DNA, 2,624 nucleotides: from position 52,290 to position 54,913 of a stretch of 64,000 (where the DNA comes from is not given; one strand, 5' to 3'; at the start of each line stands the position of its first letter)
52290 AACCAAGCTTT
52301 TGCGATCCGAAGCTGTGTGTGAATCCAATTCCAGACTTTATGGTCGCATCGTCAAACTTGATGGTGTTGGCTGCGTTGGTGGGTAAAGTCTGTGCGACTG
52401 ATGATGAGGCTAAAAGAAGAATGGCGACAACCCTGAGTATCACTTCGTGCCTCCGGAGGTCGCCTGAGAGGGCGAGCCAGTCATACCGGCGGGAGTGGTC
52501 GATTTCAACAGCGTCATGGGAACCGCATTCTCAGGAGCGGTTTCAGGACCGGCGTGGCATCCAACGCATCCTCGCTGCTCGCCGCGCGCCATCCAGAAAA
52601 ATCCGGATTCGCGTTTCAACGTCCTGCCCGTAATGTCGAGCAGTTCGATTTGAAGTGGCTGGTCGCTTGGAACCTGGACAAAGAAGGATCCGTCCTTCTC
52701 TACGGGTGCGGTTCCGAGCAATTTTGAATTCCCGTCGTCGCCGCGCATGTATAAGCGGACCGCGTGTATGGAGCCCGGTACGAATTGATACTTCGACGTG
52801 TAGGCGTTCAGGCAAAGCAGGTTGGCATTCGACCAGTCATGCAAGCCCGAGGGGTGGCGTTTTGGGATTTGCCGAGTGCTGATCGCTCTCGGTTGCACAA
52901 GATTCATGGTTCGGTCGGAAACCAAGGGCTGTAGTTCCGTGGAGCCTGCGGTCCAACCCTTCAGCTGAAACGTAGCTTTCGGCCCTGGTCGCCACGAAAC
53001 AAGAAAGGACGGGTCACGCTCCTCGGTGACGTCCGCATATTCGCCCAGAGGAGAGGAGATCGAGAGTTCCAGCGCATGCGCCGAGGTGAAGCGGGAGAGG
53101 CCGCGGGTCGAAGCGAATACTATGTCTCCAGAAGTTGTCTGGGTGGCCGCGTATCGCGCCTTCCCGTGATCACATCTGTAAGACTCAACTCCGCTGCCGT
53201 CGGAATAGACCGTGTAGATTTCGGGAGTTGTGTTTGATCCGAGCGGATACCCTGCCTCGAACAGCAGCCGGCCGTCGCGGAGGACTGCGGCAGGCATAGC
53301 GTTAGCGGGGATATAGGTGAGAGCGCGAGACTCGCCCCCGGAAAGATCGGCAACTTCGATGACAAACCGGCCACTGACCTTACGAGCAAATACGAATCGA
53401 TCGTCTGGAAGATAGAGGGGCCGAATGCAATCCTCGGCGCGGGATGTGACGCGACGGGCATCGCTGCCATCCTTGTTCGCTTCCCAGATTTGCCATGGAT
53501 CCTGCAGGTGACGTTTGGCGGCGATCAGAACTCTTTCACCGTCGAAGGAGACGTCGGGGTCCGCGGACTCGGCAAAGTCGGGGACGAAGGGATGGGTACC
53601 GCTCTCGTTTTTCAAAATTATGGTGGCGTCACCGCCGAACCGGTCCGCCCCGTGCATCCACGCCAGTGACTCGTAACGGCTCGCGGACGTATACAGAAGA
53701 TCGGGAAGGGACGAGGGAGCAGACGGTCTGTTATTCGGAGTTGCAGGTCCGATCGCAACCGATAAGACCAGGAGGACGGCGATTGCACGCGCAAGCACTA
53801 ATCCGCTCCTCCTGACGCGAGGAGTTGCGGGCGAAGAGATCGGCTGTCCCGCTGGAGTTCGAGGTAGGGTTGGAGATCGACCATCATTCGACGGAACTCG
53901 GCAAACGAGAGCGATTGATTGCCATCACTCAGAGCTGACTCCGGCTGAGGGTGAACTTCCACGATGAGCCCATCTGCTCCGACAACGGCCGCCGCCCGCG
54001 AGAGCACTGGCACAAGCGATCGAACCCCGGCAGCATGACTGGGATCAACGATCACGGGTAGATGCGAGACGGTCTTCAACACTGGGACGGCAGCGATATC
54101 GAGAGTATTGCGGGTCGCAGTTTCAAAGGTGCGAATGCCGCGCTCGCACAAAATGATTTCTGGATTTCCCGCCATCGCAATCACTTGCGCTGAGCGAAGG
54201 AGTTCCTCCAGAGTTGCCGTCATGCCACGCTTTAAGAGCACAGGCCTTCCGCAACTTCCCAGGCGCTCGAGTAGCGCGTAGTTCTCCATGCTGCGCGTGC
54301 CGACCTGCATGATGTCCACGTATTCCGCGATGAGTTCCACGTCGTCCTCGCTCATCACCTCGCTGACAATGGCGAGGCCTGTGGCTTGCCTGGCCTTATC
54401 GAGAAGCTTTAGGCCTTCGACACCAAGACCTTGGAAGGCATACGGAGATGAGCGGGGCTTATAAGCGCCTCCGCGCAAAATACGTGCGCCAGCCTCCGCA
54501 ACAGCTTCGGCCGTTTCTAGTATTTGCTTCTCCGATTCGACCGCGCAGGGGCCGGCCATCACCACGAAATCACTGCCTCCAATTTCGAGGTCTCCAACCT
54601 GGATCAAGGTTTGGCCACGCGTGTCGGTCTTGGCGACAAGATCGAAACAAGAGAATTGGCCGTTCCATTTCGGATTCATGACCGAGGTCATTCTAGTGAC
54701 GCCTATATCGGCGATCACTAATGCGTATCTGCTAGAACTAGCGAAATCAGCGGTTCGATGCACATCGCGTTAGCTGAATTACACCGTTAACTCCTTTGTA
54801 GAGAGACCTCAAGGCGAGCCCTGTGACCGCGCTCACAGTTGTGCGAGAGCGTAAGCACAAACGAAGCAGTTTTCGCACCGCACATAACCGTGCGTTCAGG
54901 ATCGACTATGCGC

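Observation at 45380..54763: Tightly coupled 7-gene operon of exported heme/propeller proteins led by a dedicated DAHP synthase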

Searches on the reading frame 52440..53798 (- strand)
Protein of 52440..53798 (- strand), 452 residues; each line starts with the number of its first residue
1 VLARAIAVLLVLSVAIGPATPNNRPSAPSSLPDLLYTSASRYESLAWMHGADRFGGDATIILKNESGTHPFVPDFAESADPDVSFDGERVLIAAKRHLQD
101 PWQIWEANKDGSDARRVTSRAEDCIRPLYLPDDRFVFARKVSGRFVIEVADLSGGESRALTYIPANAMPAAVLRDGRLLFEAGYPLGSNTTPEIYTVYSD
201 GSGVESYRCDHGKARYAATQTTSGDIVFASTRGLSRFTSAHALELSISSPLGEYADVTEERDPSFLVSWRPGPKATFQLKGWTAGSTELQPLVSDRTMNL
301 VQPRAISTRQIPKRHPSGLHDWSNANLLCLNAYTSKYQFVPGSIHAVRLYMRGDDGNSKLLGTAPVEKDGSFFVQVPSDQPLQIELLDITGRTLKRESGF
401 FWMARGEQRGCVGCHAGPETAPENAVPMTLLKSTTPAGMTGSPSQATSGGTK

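Call 4: search_protein_families(library=pfam, proteins=[window:52440-53798:-], max_evalue=0.01)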
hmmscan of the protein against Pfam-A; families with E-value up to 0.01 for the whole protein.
window:52440-53798:- (452 aa): 1 family
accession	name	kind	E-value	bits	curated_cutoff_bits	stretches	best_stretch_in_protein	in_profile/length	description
PF18582.6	HZS_alpha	-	7.6e-15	55.7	26.6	1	358-415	40-97/98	Hydrazine synthase alpha subunit middle domain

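Call 5: search_protein_families(library=ncbifam, proteins=[window:52440-53798:-], max_evalue=0.01)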
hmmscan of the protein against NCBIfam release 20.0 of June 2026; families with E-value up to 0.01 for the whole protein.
window:52440-53798:- (452 aa): 3 families
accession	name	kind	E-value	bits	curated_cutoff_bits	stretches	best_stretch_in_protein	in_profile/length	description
NF052339.1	hydrazine_alpha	equivalog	1.3e-10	39.9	800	2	72-131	99-158/804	hydrazine synthase subunit alpha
TIGR02800.1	propeller_TolB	equivalog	3.9e-05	22.8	343.15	1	103-170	304-372/418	Tol-Pal system beta propeller repeat protein TolB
NF033523.0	lasso_peptidase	equivalog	0.00085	18.2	400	0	75-124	87-134/638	Atxe2 family lasso peptide isopeptidase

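Call 16: search_solved_structures(query=window:52440-53798:-, max_evalue=0.01, show_alignments=2)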
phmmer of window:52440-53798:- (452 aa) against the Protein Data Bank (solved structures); distinct sequences matched with E-value up to 0.01: 1.
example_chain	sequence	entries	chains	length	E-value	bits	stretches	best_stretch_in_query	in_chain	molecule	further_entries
5c2v_A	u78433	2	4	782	5.5e-07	31.9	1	71-130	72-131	HYDRAZINE SYNTHASE ALPHA SUBUNIT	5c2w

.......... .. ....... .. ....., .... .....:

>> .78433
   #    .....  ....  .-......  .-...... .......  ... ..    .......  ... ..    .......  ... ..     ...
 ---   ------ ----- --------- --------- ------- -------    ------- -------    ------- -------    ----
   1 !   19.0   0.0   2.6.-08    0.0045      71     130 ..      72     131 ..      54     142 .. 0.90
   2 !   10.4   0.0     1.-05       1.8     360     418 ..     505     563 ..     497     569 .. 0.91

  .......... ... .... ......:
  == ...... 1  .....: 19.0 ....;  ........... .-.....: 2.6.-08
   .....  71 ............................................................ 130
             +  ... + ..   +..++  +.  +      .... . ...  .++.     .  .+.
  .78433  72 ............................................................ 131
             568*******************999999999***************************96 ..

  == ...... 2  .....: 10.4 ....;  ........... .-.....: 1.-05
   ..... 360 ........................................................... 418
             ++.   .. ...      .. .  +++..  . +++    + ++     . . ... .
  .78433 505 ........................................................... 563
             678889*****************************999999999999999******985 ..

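Call 23: find_homologous_proteins(query=window:52440-53798:-, max_evalue=0.00001)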
Query window:52440-53798:- (452 aa): 3969 proteins with E <= 0.00001 among 8000 candidates; the best 120 are listed.
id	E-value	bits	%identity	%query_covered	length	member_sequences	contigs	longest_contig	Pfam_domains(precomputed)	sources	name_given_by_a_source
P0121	1.1e-234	797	76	100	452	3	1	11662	PF26549.1,PF18582.7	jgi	jgi:Hydrazine synthase alpha subunit middle domain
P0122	1.3e-234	797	75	100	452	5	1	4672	PF26549.1,PF18582.7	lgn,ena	-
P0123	4.9e-218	742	72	100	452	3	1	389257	PF26549.1,PF18582.7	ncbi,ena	-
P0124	5.3e-196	670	65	100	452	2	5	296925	PF26549.1,PF18582.7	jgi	jgi:hypothetical protein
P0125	1.4e-195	668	65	100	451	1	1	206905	PF26549.1,PF18582.7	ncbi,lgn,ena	-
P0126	3.4e-195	667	65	100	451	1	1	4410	PF26549.1,PF18582.7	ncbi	-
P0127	6.0e-195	666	67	93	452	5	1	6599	PF26549.1,PF18582.7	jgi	-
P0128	1.2e-194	665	65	100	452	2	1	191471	PF26549.1,PF18582.7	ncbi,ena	-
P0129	1.5e-194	665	65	100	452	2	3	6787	PF26549.1,PF18582.7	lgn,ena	-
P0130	5.2e-194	663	66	100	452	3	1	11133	PF26549.1,PF18582.7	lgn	-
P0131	6.5e-194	663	64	100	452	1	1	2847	PF26549.1,PF18582.7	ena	-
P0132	1.2e-193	662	66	99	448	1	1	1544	PF26549.1,PF18582.7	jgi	jgi:hypothetical protein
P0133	1.3e-193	662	65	100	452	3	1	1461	PF26549.1,PF18582.7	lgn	-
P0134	3.7e-193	660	65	99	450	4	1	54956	PF26549.1,PF18582.7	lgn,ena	-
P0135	5.0e-193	660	64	100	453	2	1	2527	PF26549.1,PF18582.7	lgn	-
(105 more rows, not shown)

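Call 36: predict_structure(alignment_id=A1)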
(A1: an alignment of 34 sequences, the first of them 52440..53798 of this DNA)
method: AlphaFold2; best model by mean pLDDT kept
length: 452 residues; sequences in the alignment: 34
mean_pLDDT: 70.4   pTM: 0.72
mean pLDDT of the five models: 70.4, 63.8, 63.3, 62.9, 60.9
residues with pLDDT >= 90: 111; 70-90: 148; 50-70: 92; < 50: 101
segments of 3 or more residues with pLDDT < 50: 15-29, 186-194, 201-207, 313-327, 402-436, 441-452
pLDDT, mean of each block of 10 residues (from residue 1): 66 46 35 90 82 90 92 95 91 94 95 91 89 84 78 76 66 71 47 50 45 71 79 74 74 91 90 93 91 89 87 45 45 59 75 73 68 56 78 74 41 38 37 45 32 29
secondary structure, 60 per line:
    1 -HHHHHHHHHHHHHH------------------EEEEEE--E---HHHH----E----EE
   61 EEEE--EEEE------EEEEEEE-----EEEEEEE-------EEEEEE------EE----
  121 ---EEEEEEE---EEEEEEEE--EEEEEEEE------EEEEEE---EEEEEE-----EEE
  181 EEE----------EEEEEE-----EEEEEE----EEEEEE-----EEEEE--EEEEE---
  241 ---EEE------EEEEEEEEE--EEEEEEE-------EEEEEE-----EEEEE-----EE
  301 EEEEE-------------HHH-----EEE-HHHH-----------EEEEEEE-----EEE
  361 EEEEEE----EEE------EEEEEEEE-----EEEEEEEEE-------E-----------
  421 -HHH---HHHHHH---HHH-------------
elements in order: H2-15 E34-39 H46-49 E59-64 E67-70 E77-83 E89-95 E103-108 E124-130 E134-141 E144-151 E158-163 E167-172 E178-183 E194-199 E205-210 E215-220 E226-230 E233-237 E244-246 E253-261 E264-270 E278-283 E289-293 E299-305 E327-329 H331-334 E346-352 E358-366 E371-373 E380-387 E393-401 H428-433

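Call 38: fold_search(model_id=the predicted structure, library=pdb)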
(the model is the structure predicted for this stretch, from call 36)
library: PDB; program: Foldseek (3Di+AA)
matches with E <= 10: 1518; with E <= 0.001: 234
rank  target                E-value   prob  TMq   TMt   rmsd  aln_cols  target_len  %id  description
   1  5c2v_A                1.1e-14  1.00  0.55  0.34  11.7       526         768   15  Kuenenia stuttgartiensis Hydrazine Synthase (released 2015-10-14)
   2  5c2v_D                5.2e-14  1.00  0.49  0.30  12.1       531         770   15  Kuenenia stuttgartiensis Hydrazine Synthase (released 2015-10-14)
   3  3iax_A                5.4e-08  1.00  0.46  0.52   4.2       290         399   15  The crystal structure of the TolB box of Colicin A in complex with TolB reveals important differences in the recruitme (released 2009-10-13)
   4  2w8b_A                1.3e-07  1.00  0.46  0.50   4.5       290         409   16  Crystal structure of processed TolB in complex with Pal (released 2009-02-17)
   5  3o4j_D                1.3e-07  1.00  0.40  0.33  19.4       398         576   10  Structure and Catalysis of Acylaminoacyl Peptidase (released 2010-11-17)
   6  2hqs_A                1.5e-07  1.00  0.46  0.50   4.4       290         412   15  Crystal structure of TolB/Pal complex (released 2007-04-03)
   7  3o4g_C                1.5e-07  1.00  0.40  0.32  19.5       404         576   11  Structure and Catalysis of Acylaminoacyl Peptidase (released 2010-11-17)
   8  8jxc_A                1.6e-07  1.00  0.43  0.16  16.0       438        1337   13  rat megalin wingB (released 2024-06-19)
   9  6l6r_A                1.8e-07  1.00  0.44  0.34  19.0       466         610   13  Crystal structure of LRP6 E1E2-SOST complex (released 2020-10-28)
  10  2ivz_A                1.9e-07  1.00  0.46  0.53   4.4       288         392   16  Structure of TolB in complex with a peptide of the colicin E9 T- domain (released 2006-08-16)
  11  4jml_A                2.0e-07  1.00  0.46  0.53   4.3       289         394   15  Crystal structure of the TolB(P201C)-ColicinE9 TBE peptide(A33C) complex. (released 2013-07-17)
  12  1c5k                  2.0e-07  1.00  0.46  0.52   4.5       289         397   16  THE STRUCTURE OF TOLB, AN ESSENTIAL COMPONENT OF THE TOL-DEPENDENT TRANSLOCATION SYSTEM AND ITS INTERACTIONS WITH THE TR (released 2000-12-06)
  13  4pwz_A                2.1e-07  1.00  0.45  0.49   4.7       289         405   15  Crystal structure of TolB protein from Yersinia pestis CO92 (released 2014-04-02)
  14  3o4g_A                2.2e-07  1.00  0.40  0.32  19.5       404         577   11  Structure and Catalysis of Acylaminoacyl Peptidase (released 2010-11-17)
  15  2ivz_C                2.5e-07  1.00  0.46  0.52   4.5       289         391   14  Structure of TolB in complex with a peptide of the colicin E9 T- domain (released 2006-08-16)
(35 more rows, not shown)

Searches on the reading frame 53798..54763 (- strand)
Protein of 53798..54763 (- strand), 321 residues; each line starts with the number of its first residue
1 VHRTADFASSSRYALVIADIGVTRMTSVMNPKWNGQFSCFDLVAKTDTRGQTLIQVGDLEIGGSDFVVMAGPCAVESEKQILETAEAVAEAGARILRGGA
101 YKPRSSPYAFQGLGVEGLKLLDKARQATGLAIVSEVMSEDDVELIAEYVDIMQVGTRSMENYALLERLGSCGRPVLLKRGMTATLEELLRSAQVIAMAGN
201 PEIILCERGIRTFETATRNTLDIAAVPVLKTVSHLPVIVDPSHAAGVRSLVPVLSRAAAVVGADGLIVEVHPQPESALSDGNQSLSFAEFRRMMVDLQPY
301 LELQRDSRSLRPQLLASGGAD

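Call 4: search_protein_families(library=pfam, proteins=[window:53798-54763:-], max_evalue=0.01)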
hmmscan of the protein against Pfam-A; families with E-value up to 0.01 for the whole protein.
window:53798-54763:- (321 aa): 2 families
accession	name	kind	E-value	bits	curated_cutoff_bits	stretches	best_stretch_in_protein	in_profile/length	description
PF00793.26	DAHP_synth_1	-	1.6e-75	253.9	25.5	1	58-297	9-264/270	DAHP synthetase I family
PF03102.20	NeuB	-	8.8e-09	35.6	22.1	1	115-297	55-229/241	NeuB family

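Call 5: search_protein_families(library=ncbifam, proteins=[window:53798-54763:-], max_evalue=0.01)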
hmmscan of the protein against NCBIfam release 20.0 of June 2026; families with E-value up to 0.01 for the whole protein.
window:53798-54763:- (321 aa): 11 families
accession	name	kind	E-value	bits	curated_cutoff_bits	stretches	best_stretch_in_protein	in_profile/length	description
NF006421.0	PRK08673.1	subfamily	2e-123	411.9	335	1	40-303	69-332/338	3-deoxy-7-phosphoheptulonate synthase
TIGR01361.1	DAHP_synth_Bsub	equivalog_domain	1.3e-109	365.6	267.75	1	45-297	5-257/260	3-deoxy-7-phosphoheptulonate synthase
NF009239.0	PRK12595.1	equivalog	3.9e-102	341.9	279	1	42-302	95-355/360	bifunctional 3-deoxy-7-phosphoheptulonate synthase/chorismate mutase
NF009933.0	PRK13396.1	subfamily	1.8e-97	326.5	486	1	62-298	97-335/352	3-deoxy-7-phosphoheptulonate synthase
NF041229.1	BagF_FevY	exception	5.3e-96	321.7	700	1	40-291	65-316/340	phospho-2-dehydro-3-deoxyheptonate aldolase BagF/FevY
TIGR01362.1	KDO8P_synth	equivalog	1.9e-35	122.3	314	1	65-303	2-255/258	3-deoxy-8-phosphooctulonate synthase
NF003543.0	PRK05198.1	equivalog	6e-35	120.6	242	1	54-299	5-266/273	3-deoxy-8-phosphooctulonate synthase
NF009109.0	PRK12457.1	equivalog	3e-20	72.6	457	1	66-295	17-263/281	3-deoxy-8-phosphooctulonate synthase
TIGR03586.1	PseI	equivalog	4.5e-07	29.4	340.25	1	119-298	81-251/327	pseudaminic acid synthase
TIGR03569.1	NeuB_NnaB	equivalog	0.00011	21.3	399.65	1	120-235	80-195/329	N-acetylneuraminate synthase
NF051844.1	ETFlavBetaProt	equivalog_domain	0.0067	16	350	1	81-169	27-114/254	electron transfer flavoprotein subunit beta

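Call 29: search_solved_structures(query=window:53798-54763:-, max_evalue=1e-20, show_alignments=1)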
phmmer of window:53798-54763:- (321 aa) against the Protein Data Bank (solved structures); distinct sequences matched with E-value up to 1e-20: 21.
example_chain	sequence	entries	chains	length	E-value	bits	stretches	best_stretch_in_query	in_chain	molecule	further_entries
3pg8_A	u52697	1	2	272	3.7e-92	311.9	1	40-298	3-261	Phospho-2-dehydro-3-deoxyheptonate aldolase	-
1rzm_A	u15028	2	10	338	1.3e-91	310.2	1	41-298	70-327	Phospho-2-dehydro-3-deoxyheptonate aldolase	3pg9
1vr6_A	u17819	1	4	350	1.4e-91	310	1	41-298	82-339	Phospho-2-dehydro-3-deoxyheptonate aldolase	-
1vs1_A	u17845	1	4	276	2.8e-91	309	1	37-298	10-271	3-deoxy-7-phosphoheptulonate synthase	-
4grs_A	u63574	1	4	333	1.5e-88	300.1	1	41-298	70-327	Phospho-2-dehydro-3-deoxyheptonate aldolase, 2-dehydro-3-deoxyphosphoheptonate aldolase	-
1zco_A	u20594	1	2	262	9.4e-87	294.2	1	51-298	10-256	2-dehydro-3-deoxyphosphoheptonate aldolase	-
4c1k_A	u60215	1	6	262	1e-86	294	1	49-298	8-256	2-DEHYDRO-3-DEOXYPHOSPHOHEPTONATE ALDOLASE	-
4c1l_A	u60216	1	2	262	9.9e-86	290.8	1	49-298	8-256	2-dehydro-3-deoxyphosphoheptonate aldolase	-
5j6f_A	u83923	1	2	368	1.7e-81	277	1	48-300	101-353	3-deoxy-D-arabino-heptulosonate 7-phosphate synthase, chorismate mutase-isozyme 3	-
3nvt_A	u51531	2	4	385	8.4e-78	264.8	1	42-292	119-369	3-deoxy-D-arabino-heptulosonate 7-phosphate synthase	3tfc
3t4c_A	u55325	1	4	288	5.2e-25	91.6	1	55-287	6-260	2-dehydro-3-deoxyphosphooctonate aldolase 1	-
6mdy_A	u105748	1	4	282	1.8e-24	89.8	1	67-299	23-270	2-dehydro-3-deoxyphosphooctonate aldolase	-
3tml_A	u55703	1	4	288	2.3e-24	89.4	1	55-287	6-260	2-dehydro-3-deoxyphosphooctonate aldolase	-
1fwn_A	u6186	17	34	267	9.7e-24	87.4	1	65-293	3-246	2-DEHYDRO-3-DEOXYPHOSPHOOCTONATE ALDOLASE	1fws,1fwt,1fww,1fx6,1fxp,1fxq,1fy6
1t8x_A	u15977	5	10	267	1.8e-23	86.5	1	65-293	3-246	2-dehydro-3-deoxyphosphooctonate aldolase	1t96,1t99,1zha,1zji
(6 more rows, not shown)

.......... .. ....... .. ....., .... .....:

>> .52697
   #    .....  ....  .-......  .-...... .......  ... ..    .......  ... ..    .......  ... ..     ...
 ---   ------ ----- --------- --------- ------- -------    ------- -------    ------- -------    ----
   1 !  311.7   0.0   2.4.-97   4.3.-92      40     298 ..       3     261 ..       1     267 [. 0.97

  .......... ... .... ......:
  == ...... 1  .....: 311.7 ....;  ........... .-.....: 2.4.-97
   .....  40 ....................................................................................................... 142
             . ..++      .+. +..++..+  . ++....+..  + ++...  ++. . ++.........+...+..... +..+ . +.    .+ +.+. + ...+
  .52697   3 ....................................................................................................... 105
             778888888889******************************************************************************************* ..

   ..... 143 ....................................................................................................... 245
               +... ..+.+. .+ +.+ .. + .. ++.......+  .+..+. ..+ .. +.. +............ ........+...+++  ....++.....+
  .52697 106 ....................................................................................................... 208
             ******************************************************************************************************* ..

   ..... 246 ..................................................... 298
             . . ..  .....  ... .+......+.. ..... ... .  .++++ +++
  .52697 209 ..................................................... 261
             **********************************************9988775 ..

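Call 64: find_homologous_proteins(query=window:53798-54691:-, max_evalue=1e-20)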
Query window:53798-54691:- (297 aa): 8000 proteins with E <= 1e-20 among 8000 candidates; the best 120 are listed.
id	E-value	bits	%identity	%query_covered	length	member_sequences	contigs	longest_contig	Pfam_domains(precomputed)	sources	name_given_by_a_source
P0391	7.8e-173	591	93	99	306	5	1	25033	PF03102.21,PF00793.27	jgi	jgi:3-deoxy-7-phosphoheptulonate synthase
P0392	1.5e-171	587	91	100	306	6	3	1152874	PF03102.21,PF00793.27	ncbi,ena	-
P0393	7.4e-170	581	90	100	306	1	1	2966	PF03102.21,PF00793.27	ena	-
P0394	5.3e-169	579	89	100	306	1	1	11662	PF03102.21,PF00793.27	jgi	jgi:3-deoxy-7-phosphoheptulonate synthase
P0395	2.3e-166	570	89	100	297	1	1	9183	PF03102.21,PF00793.27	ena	-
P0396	6.8e-166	568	89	99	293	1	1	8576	PF03102.21,PF00793.27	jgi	jgi:3-deoxy-7-phosphoheptulonate synthase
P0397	6.2e-165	565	86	100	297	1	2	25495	PF03102.21,PF00793.27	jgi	jgi:3-deoxy-7-phosphoheptulonate synthase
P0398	1.2e-164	564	87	100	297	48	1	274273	PF03102.21,PF00793.27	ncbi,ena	-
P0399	1.7e-164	564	87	99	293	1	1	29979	PF03102.21,PF00793.27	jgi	jgi:3-deoxy-7-phosphoheptulonate synthase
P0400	1.8e-164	564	87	100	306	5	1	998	PF03102.21,PF00793.27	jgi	jgi:3-deoxy-7-phosphoheptulonate synthase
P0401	1.9e-164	564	87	100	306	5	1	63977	PF03102.21,PF00793.27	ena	-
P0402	3.2e-164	563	87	100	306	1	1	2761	PF03102.21,PF00793.27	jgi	jgi:3-deoxy-7-phosphoheptulonate synthase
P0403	3.3e-164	563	87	99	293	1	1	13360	PF03102.21,PF00793.27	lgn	-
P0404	5.5e-164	562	86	100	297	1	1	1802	PF03102.21,PF00793.27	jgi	jgi:3-deoxy-7-phosphoheptulonate synthase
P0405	6.2e-164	562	87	100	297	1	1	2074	PF03102.21,PF00793.27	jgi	jgi:3-deoxy-7-phosphoheptulonate synthase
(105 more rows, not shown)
